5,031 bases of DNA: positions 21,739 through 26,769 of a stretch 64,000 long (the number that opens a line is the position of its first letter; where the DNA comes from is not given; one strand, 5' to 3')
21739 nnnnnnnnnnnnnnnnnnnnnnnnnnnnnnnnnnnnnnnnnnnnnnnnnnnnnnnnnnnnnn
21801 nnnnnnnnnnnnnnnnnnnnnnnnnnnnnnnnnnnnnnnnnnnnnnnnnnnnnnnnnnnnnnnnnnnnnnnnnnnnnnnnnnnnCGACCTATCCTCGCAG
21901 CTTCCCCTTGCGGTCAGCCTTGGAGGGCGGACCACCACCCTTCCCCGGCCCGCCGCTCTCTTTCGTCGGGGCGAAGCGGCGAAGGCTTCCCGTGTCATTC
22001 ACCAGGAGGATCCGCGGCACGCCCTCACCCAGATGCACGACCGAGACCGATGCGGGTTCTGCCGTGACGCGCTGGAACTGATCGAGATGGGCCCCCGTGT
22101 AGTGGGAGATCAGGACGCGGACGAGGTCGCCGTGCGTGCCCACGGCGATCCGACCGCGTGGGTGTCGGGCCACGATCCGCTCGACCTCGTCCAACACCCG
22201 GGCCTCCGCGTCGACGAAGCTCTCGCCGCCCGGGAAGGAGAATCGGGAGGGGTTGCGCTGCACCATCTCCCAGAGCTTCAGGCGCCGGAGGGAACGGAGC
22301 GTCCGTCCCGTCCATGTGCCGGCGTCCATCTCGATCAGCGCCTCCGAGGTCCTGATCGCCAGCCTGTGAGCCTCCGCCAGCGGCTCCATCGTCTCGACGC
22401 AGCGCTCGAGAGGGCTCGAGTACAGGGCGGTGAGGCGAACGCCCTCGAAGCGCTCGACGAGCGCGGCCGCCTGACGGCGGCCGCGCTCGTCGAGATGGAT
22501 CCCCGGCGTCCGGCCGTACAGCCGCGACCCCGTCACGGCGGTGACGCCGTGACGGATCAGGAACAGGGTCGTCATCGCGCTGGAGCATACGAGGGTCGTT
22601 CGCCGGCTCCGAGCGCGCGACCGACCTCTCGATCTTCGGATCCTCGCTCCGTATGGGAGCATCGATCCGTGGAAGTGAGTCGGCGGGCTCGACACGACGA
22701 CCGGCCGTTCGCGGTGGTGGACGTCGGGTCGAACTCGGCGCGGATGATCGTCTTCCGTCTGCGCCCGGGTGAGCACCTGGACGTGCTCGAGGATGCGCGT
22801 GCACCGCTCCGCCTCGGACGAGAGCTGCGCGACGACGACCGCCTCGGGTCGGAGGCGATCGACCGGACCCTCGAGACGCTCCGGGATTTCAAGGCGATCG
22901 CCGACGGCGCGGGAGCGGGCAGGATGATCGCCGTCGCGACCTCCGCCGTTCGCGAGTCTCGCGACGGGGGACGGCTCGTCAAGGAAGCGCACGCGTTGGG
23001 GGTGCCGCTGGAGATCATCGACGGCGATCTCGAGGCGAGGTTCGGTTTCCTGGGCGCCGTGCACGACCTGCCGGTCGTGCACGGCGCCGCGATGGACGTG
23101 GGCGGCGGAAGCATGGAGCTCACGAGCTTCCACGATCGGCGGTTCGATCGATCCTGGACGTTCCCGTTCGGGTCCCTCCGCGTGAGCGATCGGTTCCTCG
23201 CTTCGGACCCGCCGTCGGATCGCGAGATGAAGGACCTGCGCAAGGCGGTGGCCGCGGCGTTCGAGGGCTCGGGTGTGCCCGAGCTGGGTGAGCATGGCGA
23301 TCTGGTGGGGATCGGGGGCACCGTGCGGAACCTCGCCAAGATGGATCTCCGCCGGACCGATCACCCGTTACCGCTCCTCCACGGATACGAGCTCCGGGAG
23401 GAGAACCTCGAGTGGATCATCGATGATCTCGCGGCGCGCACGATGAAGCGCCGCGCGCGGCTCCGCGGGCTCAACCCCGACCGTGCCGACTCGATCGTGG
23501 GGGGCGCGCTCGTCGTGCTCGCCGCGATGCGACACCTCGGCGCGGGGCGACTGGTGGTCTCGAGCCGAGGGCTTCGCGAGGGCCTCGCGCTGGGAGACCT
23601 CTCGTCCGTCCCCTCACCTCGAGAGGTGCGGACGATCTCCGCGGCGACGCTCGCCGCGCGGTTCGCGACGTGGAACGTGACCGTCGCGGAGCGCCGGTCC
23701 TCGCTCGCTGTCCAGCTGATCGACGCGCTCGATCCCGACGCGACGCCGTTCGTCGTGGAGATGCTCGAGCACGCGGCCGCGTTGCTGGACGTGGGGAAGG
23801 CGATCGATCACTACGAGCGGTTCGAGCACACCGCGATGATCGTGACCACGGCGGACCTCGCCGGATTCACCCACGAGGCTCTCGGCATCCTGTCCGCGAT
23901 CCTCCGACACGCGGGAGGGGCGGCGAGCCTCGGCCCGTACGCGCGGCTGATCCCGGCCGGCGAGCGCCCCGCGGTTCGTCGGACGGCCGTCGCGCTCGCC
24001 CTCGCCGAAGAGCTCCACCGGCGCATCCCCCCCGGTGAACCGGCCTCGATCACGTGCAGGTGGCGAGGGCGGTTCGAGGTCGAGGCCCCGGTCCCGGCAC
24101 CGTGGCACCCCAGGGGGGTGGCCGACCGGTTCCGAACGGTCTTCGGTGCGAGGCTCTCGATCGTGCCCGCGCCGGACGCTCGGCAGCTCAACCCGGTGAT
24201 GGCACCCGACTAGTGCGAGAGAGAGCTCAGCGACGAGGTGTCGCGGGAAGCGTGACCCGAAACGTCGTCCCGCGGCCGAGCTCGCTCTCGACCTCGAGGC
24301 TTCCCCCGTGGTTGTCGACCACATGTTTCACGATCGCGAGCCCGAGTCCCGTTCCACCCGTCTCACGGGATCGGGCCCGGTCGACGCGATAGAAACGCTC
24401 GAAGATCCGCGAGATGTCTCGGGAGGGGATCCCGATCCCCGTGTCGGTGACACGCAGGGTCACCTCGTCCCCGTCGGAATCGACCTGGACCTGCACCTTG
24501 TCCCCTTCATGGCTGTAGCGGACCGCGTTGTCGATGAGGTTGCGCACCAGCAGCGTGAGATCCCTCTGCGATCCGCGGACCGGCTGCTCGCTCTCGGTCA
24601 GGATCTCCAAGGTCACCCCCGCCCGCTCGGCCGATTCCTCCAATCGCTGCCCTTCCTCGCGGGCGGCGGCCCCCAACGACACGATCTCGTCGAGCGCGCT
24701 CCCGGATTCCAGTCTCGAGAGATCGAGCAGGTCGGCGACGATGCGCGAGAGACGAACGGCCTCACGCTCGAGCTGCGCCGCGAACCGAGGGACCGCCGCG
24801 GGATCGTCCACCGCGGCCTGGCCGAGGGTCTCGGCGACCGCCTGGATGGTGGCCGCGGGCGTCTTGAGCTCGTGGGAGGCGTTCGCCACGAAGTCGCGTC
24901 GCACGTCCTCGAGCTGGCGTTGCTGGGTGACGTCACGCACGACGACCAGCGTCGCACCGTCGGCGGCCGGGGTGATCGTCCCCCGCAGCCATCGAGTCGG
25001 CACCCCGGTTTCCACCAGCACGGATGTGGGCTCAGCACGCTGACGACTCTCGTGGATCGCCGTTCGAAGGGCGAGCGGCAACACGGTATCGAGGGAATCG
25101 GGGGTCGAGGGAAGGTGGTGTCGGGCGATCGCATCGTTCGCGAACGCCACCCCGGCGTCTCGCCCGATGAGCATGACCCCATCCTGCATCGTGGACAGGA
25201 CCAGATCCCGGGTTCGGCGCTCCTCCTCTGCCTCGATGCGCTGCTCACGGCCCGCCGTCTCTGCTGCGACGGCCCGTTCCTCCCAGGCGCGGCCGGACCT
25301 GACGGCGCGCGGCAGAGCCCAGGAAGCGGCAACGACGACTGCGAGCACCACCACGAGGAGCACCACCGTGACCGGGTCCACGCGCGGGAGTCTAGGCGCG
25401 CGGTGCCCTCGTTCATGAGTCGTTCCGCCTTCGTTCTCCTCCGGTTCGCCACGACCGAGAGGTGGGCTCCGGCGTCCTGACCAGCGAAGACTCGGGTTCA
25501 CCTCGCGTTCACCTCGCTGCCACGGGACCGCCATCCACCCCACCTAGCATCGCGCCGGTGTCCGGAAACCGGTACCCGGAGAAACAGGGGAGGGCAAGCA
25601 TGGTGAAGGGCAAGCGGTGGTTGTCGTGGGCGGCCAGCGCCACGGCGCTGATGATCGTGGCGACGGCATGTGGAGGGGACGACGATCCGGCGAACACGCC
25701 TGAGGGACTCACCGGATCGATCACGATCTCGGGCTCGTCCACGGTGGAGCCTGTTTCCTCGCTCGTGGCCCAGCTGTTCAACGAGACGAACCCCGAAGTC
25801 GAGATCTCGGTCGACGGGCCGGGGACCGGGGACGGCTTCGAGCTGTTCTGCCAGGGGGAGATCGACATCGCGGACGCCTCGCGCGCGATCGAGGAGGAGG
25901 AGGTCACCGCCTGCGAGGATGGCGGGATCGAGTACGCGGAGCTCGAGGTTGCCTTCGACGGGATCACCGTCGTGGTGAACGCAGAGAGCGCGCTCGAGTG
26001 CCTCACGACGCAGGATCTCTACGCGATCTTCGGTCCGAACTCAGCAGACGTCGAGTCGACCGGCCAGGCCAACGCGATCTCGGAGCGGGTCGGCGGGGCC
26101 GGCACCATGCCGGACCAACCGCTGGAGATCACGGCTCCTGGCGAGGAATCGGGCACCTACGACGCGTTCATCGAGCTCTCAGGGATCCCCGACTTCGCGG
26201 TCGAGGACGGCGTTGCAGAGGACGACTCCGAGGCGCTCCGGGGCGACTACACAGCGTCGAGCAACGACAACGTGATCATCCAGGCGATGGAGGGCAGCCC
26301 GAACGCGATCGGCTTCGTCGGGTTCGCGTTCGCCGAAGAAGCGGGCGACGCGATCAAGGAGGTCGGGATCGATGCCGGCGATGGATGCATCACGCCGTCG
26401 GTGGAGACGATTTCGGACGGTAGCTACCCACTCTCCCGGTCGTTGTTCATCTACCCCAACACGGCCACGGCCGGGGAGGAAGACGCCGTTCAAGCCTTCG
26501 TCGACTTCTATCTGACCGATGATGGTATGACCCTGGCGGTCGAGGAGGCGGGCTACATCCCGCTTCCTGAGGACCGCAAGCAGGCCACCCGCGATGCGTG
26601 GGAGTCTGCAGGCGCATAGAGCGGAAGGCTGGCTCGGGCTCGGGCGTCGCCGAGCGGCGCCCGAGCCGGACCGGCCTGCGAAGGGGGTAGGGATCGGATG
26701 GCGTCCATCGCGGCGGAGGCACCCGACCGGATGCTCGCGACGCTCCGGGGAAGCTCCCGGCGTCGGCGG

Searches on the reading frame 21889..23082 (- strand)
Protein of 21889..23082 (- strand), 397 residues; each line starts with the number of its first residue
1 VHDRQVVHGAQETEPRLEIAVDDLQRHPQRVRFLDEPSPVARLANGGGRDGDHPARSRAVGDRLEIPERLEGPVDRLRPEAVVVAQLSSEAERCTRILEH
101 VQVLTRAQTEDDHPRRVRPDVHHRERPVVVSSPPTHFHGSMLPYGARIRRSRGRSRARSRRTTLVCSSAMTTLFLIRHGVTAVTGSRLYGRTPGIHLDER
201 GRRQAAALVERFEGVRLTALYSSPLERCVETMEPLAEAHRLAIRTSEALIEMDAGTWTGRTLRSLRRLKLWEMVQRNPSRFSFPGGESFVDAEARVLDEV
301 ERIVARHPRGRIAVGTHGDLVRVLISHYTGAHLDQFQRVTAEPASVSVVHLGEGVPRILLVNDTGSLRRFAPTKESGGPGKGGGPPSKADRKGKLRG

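Call 66: search_protein_families(library=pfam, proteins=[window:21889-23082:-], max_evalue=1)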
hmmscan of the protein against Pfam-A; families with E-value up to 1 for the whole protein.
window:21889-23082:- (397 aa): 1 family
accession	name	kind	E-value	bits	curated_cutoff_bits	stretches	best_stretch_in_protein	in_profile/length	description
PF00300.27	His_Phos_1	-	3.3e-50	170.9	21.7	1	173-364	1-194/194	Histidine phosphatase superfamily (branch 1)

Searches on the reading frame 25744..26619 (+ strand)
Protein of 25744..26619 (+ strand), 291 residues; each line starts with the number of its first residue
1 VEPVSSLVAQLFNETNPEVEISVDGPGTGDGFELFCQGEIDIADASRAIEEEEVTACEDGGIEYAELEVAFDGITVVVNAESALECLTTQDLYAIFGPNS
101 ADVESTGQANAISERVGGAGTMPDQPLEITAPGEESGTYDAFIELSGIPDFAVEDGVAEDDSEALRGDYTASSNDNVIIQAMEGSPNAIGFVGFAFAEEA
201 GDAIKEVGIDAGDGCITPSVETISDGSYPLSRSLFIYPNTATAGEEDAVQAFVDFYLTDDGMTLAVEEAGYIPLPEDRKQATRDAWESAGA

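Call 38: search_protein_families(library=pfam, proteins=[window:25744-26619:+], max_evalue=0.001)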
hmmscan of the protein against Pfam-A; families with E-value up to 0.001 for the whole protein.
window:25744-26619:+ (291 aa): 2 families
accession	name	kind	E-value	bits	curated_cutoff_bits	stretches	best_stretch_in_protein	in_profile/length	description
PF12849.12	PBP_like_2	-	2.7e-27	96.7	27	1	2-259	21-266/267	PBP superfamily domain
PF12727.12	PBP_like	-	0.00037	20.1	27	1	10-92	2-89/193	PBP superfamily domain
